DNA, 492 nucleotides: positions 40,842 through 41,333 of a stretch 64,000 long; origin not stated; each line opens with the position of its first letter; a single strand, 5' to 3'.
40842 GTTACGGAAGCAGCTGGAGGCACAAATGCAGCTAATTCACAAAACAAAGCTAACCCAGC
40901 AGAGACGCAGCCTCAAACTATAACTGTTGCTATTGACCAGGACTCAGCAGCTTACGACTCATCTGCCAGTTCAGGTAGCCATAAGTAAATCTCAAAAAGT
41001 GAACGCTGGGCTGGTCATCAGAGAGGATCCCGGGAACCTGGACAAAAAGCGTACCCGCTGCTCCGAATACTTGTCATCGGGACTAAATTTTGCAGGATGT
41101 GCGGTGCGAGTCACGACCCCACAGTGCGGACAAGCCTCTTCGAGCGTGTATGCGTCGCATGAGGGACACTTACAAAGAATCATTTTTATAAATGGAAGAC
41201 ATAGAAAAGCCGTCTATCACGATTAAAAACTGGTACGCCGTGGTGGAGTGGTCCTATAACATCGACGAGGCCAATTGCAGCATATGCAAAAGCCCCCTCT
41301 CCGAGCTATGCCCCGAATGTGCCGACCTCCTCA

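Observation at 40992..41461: Nop10 retaining an archaeal-type Cys4 zinc ribbon, head-to-head with an Rbx-type RING gene across an 8-bp spacer, next to UTP14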

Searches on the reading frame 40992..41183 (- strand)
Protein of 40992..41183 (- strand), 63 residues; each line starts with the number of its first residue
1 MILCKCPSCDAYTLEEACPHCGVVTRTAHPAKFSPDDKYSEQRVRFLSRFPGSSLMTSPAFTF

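Call 3: search_protein_families(library=pfam, proteins=[window:40992-41183:-], max_evalue=0.01)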
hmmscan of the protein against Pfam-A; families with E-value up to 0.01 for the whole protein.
window:40992-41183:- (63 aa): 1 family
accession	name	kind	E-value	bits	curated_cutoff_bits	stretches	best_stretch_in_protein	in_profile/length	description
PF04135.18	Nop10p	-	6.6e-21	74.6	27.2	1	3-47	5-49/52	Nucleolar RNA-binding protein, Nop10p family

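Call 5: find_homologous_proteins(query=window:40992-41183:-, max_evalue=0.001)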
Query window:40992-41183:- (63 aa): 2 proteins with E <= 0.001 among 2 candidates.
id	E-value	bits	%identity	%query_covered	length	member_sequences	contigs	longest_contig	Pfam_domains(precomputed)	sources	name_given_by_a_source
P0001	2.0e-35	137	97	100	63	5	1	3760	PF04135.19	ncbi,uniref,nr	ncbi:Ribosome biogenesis protein Nop10 [Giardia duodenalis ATCC 50581]|uniref:Ribosome biogenesis pr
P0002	3.7e-33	130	92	100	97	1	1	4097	PF04135.19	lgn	-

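Call 7: search_solved_structures(query=window:40992-41183:-, max_evalue=1, show_alignments=5)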
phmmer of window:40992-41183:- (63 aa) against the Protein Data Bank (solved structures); distinct sequences matched with E-value up to 1: 18.
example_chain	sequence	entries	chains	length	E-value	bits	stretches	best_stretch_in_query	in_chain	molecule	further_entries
2rfk_B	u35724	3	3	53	7.2e-14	54.6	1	4-47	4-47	Ribosome biogenesis protein Nop10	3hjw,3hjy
3lwo_B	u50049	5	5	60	7.7e-14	54.5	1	4-48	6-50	Ribosome biogenesis protein Nop10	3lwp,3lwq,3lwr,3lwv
2hvy_C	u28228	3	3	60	7.7e-14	54.5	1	4-48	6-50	Ribosome biogenesis protein Nop10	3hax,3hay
2ey4_E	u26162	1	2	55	7.9e-14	54.5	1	4-47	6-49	Ribosome biogenesis protein Nop10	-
3mqk_B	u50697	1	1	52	7.9e-14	54.5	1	4-47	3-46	Ribosome biogenesis protein Nop10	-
2aus_D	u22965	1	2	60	8.1e-14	54.5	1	4-48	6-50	Ribosome biogenesis protein Nop10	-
1y2y_A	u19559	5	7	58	3.2e-09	40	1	11-50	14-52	Ribosome biogenesis protein Nop10 | H/ACA ribonucleoprotein complex subunit 3 | H/ACA ribonucleoprotein complex subunit NOP10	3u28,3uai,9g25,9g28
2aqa_A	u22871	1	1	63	3.6e-09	39.8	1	11-50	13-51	H/ACA ribonucleoprotein complex subunit 3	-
2apo_B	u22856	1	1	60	4.4e-09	39.6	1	3-48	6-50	Ribosome biogenesis protein Nop10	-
2aqc_A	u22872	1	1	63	5e-09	39.4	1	3-48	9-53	Ribosome biogenesis protein Nop10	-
7bgb_J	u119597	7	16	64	3.2e-07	33.7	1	11-51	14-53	H/ACA ribonucleoprotein complex subunit 3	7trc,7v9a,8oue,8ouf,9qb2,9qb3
9yfl_F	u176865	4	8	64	4.6e-06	30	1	12-50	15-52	H/ACA ribonucleoprotein complex subunit 3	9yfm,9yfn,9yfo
1kk0_A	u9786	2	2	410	0.086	16.6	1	4-34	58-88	eIF2gamma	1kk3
1kjz_A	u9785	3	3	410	0.087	16.6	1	4-34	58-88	eIF2gamma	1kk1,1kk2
1s0u_A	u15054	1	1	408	0.089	16.5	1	4-35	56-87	Translation initiation factor 2 gamma subunit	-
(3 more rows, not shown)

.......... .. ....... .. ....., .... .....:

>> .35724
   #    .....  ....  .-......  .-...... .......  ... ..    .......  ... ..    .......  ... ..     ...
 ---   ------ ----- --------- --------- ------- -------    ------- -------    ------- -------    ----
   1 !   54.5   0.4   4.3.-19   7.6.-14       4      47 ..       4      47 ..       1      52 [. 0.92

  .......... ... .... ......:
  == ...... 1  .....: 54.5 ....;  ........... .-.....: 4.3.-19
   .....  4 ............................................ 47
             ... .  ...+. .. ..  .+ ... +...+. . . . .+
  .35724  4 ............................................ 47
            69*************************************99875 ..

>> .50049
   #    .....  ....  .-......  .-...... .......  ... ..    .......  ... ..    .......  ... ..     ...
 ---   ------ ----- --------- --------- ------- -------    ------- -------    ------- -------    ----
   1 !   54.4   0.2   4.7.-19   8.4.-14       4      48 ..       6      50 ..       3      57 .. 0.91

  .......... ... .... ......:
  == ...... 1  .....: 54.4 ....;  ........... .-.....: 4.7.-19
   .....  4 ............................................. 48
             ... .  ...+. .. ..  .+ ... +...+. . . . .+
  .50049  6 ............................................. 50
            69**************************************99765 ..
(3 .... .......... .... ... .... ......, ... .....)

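Call 13: search_protein_representatives(protein=window:40992-41183:-)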
Query: 63 residues. Proteins with E-value up to 0.001 (for the whole library): 285; up to 1e-10: 6; up to 1e-30: 0. The best 150 are listed.
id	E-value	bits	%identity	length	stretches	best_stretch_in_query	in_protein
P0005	7.7e-16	73.5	52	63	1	1-60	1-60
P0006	1.4e-14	69.5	52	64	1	1-62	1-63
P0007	2.4e-12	62.5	59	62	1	3-51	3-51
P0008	2.8e-11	59.1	49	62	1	3-51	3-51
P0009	7.5e-11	57.8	58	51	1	2-46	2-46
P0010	9.6e-11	57.4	59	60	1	2-49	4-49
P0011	2.7e-10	56.0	62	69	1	4-45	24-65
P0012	4.0e-10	55.5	57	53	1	3-44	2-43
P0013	4.1e-10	55.4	49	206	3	17-51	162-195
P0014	4.2e-10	55.4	55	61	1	3-44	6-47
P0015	6.1e-10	54.9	52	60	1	2-59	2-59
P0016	1.3e-09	53.8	50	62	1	1-46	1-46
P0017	1.4e-09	53.7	51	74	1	2-46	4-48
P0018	3.9e-09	52.3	59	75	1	2-40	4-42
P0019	6.8e-09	51.6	55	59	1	2-45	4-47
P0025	2.1e-08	50.1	50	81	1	2-45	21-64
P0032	3.1e-08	49.5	54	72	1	1-56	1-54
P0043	2.2e-07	46.8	47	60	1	1-49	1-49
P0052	7.6e-07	45.1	49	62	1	4-50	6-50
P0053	7.7e-07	45.1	51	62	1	3-45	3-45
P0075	3.1e-06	43.2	50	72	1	9-63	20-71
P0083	4.6e-06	42.7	39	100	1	1-49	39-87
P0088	6.0e-06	42.3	50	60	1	6-45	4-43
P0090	7.1e-06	42.1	48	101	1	7-58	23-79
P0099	1.2e-05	41.4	56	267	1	4-44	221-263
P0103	1.6e-05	41.0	45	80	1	2-50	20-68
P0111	2.1e-05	40.6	40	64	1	3-49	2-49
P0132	5.5e-05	39.3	55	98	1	4-51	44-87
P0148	7.4e-05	38.9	48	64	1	10-56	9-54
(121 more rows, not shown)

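Call 15: list_cluster_members(proteins=[P0005, P0006, P0007, P0008, P0015, P0016, P0025, P0043, P0053, P0088])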
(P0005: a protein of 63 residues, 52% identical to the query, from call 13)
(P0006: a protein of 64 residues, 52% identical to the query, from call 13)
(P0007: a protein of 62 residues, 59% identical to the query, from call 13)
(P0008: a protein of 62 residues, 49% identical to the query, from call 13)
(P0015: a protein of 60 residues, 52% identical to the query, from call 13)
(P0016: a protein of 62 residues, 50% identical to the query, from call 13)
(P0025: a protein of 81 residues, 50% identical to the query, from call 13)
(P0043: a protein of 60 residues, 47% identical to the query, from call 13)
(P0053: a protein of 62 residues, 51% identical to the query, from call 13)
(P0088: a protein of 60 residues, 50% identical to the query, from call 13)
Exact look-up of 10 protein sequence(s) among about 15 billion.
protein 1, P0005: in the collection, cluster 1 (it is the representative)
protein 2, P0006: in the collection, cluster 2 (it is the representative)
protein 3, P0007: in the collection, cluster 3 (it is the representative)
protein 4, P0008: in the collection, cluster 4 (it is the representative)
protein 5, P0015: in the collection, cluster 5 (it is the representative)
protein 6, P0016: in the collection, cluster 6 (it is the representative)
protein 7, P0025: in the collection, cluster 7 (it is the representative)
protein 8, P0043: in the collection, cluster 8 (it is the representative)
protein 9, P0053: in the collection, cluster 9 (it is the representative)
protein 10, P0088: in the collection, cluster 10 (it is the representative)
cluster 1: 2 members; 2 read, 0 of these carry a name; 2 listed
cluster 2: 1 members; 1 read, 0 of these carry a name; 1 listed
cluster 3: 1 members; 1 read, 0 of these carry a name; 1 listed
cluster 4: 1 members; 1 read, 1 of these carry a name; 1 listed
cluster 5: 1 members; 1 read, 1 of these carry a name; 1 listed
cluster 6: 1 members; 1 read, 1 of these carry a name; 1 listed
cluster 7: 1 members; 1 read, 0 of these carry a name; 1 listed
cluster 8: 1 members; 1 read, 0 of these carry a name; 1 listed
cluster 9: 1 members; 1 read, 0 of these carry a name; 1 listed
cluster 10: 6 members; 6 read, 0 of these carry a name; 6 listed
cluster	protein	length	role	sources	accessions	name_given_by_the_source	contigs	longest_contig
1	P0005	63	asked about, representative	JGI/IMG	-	-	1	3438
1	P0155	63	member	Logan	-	-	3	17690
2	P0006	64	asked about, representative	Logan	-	-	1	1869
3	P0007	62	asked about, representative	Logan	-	-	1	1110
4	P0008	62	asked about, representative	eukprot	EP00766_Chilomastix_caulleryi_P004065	gnl/Chilomastix_caulleri/5222.p2 ...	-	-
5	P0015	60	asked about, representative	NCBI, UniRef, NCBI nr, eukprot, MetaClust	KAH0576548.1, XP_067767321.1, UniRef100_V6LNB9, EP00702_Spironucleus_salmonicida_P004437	Ribosome biogenesis protein Nop10 [Spironucleus salmonicida] | Nucleolar protein 10 n=1 Tax=Spironucleus salmonicida TaxID=348837 RepID=V6LNB9_9EUKA | EST45728.1 Ribosome biogenesis protein Nop10 [Spironucleus salmonicida]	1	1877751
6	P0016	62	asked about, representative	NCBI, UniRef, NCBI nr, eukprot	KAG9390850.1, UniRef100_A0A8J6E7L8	box H/ACA snoRNP component Nop10p [Carpediemonas membranifera] | Ribosome biogenesis protein Nop10 n=1 Tax=Carpediemonas membranifera TaxID=201153 ... | KAG9390850.1 box H/ACA snoRNP component Nop10p [Carpediemonas membranifera]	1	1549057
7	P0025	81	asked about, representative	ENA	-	-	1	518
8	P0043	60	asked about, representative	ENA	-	-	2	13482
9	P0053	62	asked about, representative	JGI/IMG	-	-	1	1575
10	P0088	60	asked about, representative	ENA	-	-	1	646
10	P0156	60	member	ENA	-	-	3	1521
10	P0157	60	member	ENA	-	-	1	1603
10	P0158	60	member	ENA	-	-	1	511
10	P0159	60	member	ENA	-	-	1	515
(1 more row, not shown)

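Call 16: list_cluster_members(proteins=[P0083, P0103, P0132, P0099, P0090, P0075, P0032, P0052, P0148, P0111])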
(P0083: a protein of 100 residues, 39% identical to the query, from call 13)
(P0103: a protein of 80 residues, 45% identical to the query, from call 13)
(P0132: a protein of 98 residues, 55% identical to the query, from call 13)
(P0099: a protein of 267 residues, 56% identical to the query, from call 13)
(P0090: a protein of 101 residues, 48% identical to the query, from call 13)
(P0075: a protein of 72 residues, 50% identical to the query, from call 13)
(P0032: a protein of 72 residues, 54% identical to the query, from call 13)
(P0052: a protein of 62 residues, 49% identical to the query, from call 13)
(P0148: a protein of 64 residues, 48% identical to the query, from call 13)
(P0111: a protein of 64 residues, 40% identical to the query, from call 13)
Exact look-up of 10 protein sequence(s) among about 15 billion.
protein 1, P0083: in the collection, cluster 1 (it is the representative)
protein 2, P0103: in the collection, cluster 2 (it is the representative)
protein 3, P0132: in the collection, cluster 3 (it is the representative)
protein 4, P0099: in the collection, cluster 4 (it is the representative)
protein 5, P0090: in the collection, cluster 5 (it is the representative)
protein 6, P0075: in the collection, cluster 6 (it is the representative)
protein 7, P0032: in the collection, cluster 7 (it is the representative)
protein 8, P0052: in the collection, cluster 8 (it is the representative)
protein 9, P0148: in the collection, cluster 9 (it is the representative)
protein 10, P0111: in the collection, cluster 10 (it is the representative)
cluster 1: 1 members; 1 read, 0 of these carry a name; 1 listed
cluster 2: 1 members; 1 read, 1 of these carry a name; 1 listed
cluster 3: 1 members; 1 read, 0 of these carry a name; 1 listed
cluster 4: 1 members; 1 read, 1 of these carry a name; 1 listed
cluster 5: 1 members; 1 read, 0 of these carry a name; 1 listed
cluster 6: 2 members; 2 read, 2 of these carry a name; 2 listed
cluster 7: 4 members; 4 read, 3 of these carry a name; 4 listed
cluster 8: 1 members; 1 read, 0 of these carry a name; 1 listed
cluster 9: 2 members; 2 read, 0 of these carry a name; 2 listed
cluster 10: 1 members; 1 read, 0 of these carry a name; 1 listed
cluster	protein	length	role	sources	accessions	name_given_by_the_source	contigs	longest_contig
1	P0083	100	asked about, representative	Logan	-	-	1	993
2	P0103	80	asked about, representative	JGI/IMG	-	H/ACA ribonucleoprotein complex subunit 3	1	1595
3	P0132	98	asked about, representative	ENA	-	-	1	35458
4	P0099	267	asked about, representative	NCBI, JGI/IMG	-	rRNA maturation protein Nop10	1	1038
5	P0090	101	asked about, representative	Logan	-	-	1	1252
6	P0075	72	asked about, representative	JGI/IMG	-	H/ACA ribonucleoprotein complex subunit 3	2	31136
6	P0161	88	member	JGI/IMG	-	H/ACA ribonucleoprotein complex subunit 3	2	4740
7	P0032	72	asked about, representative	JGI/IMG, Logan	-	H/ACA ribonucleoprotein complex subunit 3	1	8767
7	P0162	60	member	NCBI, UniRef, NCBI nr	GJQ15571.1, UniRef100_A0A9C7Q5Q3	hypothetical protein GpartN1_g7362.t1 [Galdieria partita] | Nucleolar protein 10 n=1 Tax=Galdieria partita TaxID=83374 RepID=A0A9C7Q5Q3_9RHOD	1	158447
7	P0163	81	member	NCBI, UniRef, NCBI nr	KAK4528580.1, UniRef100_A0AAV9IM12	hypothetical protein GAYE_SCF61G6525 [Galdieria yellowstonensis] | Nucleolar protein 10 n=1 Tax=Galdieria yellowstonensis TaxID=3028027 ...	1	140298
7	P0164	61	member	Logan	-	-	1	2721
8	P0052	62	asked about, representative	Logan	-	-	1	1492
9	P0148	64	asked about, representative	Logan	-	-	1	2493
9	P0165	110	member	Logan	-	-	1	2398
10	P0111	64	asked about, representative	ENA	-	-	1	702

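Call 18: find_homologous_proteins(query=A1, max_evalue=0.001)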
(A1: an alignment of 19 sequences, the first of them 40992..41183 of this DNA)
Query A1 (19 sequences) (63 aa, profile of the alignment): 4110 proteins with E <= 0.001 among 5236 candidates; the best 120 are listed.
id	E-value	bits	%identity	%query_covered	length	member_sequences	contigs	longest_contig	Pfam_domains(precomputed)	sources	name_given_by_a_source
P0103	3.1e-30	121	44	79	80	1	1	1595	PF04135.19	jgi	jgi:H/ACA ribonucleoprotein complex subunit 3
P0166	1.5e-27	113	48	79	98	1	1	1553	PF04135.19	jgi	jgi:H/ACA ribonucleoprotein complex subunit 3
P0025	1.9e-27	113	50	70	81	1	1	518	PF04135.19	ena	-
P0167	4.4e-27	111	54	79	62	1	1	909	PF04135.19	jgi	-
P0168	1.9e-26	109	50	79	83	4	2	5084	PF04135.19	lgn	-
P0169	5.3e-26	108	48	100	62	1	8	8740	PF04135.19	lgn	-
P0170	9.5e-26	107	44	100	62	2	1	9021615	PF04135.19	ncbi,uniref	ncbi:hypothetical protein M9Y10_022567 [Tritrichomonas musculus]|uniref:Ribosome biogenesis protein 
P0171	1.2e-25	107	46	79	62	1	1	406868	PF04135.19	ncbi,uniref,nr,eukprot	ncbi:putative H/ACA ribonucleoprotein complex subunit 3-like protein [Tritrichomonas foetus]|uniref:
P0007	1.4e-25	106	60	79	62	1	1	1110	PF04135.19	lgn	-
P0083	1.5e-25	106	38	79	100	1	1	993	PF04135.19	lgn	-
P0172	2.2e-25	106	49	94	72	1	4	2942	PF04135.19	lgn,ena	-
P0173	3.9e-25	105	47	94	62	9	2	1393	PF04135.19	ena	-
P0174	5.8e-25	105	54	79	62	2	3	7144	PF04135.19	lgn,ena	-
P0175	1.3e-24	103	46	79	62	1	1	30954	PF04135.19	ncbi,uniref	ncbi:H/ACA ribonucleoprotein complex subunit [Acrasis kona]|uniref:Ribosome biogenesis protein Nop10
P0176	1.8e-24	103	52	79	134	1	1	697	PF04135.19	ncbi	-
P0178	5.5e-24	101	52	79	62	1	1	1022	PF04135.19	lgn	-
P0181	1.4e-23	100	51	71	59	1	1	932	PF04135.19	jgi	-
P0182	1.4e-23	100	52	79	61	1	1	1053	PF04135.19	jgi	jgi:H/ACA ribonucleoprotein complex subunit 3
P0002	4.9e-23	98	92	100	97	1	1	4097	PF04135.19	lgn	-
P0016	5.1e-23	98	52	70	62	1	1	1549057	PF04135.19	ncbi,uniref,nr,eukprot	ncbi:box H/ACA snoRNP component Nop10p [Carpediemonas membranifera]|uniref:Ribosome biogenesis prote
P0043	6.0e-23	98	47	78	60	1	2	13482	PF04135.19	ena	-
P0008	7.7e-23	98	51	78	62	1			PF04135.19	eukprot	eukprot:gnl/Chilomastix_caulleri/5222.p2 GENE.gnl/Chilomastix_caulleri/5222~~gnl/Chilomastix_cauller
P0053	1.1e-22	97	52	70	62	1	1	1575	PF04135.19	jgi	-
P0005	1.5e-22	97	53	94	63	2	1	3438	PF04135.19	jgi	-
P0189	3.8e-22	96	54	79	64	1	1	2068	PF04135.19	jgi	jgi:H/ACA ribonucleoprotein complex subunit 3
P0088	1.2e-21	94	51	62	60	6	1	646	PF04135.19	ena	-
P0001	1.3e-21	94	97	100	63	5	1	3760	PF04135.19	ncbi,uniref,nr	ncbi:Ribosome biogenesis protein Nop10 [Giardia duodenalis ATCC 50581]|uniref:Ribosome biogenesis pr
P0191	1.3e-21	94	52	70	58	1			PF04135.19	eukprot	eukprot:TRINITY_DN2933_c2_g1_i1.p1 TRINITY_DN2933_c2_g1~~TRINITY_DN2933_c2_g1_i1.p1 ORF type:complet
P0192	2.0e-21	93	58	71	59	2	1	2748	PF04135.19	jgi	jgi:H/ACA ribonucleoprotein complex subunit 3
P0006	1.7e-20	90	50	100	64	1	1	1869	PF04135.19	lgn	-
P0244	6.5e-20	88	41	79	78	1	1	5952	PF04135.19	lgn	-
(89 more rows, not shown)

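Call 32: find_encoding_contigs(protein=P0001, flank=3000, max_places=4)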
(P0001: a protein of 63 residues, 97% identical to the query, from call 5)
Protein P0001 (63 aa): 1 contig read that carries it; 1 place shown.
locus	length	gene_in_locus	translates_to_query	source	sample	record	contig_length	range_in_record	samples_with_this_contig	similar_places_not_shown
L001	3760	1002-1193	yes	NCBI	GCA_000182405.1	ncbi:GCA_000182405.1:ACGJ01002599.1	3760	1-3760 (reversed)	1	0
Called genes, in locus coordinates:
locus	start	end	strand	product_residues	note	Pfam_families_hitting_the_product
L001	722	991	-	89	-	PF12861:zf-ANAPC11, PF12678:zf-rbx1, PF13639:zf-RING_2 (weak), PF00097:zf-C3HC4 (weak), PF13923:zf-C3HC4_2 (weak)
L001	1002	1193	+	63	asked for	PF04135:Nop10p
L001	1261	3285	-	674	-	PF04615:Utp14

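Call 33: find_encoding_contigs(protein=P0002, flank=3000, max_places=3)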
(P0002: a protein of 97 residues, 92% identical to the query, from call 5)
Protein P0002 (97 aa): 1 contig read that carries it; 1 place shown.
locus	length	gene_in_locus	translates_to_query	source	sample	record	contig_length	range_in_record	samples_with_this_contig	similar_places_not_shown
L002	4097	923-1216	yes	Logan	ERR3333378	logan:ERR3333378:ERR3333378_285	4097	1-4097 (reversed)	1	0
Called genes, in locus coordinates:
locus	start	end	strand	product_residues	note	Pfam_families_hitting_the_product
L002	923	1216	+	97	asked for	PF04135:Nop10p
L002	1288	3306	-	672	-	PF04615:Utp14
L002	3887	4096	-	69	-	?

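Call 36: find_encoding_contigs(protein=P0015, flank=3000, max_places=2)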
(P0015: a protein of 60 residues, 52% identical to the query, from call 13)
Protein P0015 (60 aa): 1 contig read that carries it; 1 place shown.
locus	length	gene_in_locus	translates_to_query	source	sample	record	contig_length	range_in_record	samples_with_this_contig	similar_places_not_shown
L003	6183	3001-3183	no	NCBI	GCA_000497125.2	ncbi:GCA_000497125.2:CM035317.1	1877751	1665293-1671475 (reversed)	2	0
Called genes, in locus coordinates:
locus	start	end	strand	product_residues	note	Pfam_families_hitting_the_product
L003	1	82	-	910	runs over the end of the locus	-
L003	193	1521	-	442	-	PF25174:Beta-prop_THOC3 (faint), PF24105:Beta-prop_CAF1B_HIR1 (faint), PF23409:Beta-prop_EML (faint), PF24796:WDR55 (faint), PF24807:WD40_CDC20-Fz (faint), PF00400:WD40 (faint), PF23381:Beta-prop_IFT122_1st (faint), PF23869:Beta-prop_WDR75_1st (faint), +10 more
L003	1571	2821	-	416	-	PF04212:MIT, PF13173:AAA_14 (faint), PF06068:TIP49 (faint), PF05496:RuvB_N (weak), PF13191:AAA_16 (faint), PF00004:AAA, PF09336:Vps4_C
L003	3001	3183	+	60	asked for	PF04135:Nop10p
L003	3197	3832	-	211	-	-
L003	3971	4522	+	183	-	PF00163:Ribosomal_S4 (weak), PF01479:S4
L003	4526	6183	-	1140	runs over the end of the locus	-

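Call 37: find_encoding_contigs(protein=P0005, flank=4000, max_places=3)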
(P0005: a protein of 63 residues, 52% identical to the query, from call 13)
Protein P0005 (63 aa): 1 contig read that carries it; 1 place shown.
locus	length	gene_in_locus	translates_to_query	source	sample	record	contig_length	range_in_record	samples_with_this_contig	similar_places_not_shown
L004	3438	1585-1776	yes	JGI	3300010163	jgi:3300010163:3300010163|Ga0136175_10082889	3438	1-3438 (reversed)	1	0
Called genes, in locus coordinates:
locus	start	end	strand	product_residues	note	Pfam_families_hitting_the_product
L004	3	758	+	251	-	?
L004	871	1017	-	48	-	-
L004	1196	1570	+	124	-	PF00831:Ribosomal_L29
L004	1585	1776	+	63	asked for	PF04135:Nop10p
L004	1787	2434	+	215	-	PF01991:vATP-synt_E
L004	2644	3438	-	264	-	?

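Call 45: predict_structure(alignment_id=A2)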
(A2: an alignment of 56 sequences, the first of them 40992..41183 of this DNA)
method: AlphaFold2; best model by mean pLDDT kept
length: 63 residues; sequences in the alignment: 56
mean_pLDDT: 77.8   pTM: 0.39
mean pLDDT of the five models: 77.8, 77.7, 76.9, 76.7, 72.9
residues with pLDDT >= 90: 5; 70-90: 38; 50-70: 20; < 50: 0
segments of 3 or more residues with pLDDT < 50: none
pLDDT, mean of each block of 10 residues (from residue 1): 84 87 83 65 84 67 68
secondary structure, 60 per line:
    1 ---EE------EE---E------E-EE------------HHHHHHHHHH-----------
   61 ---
elements in order: H40-49
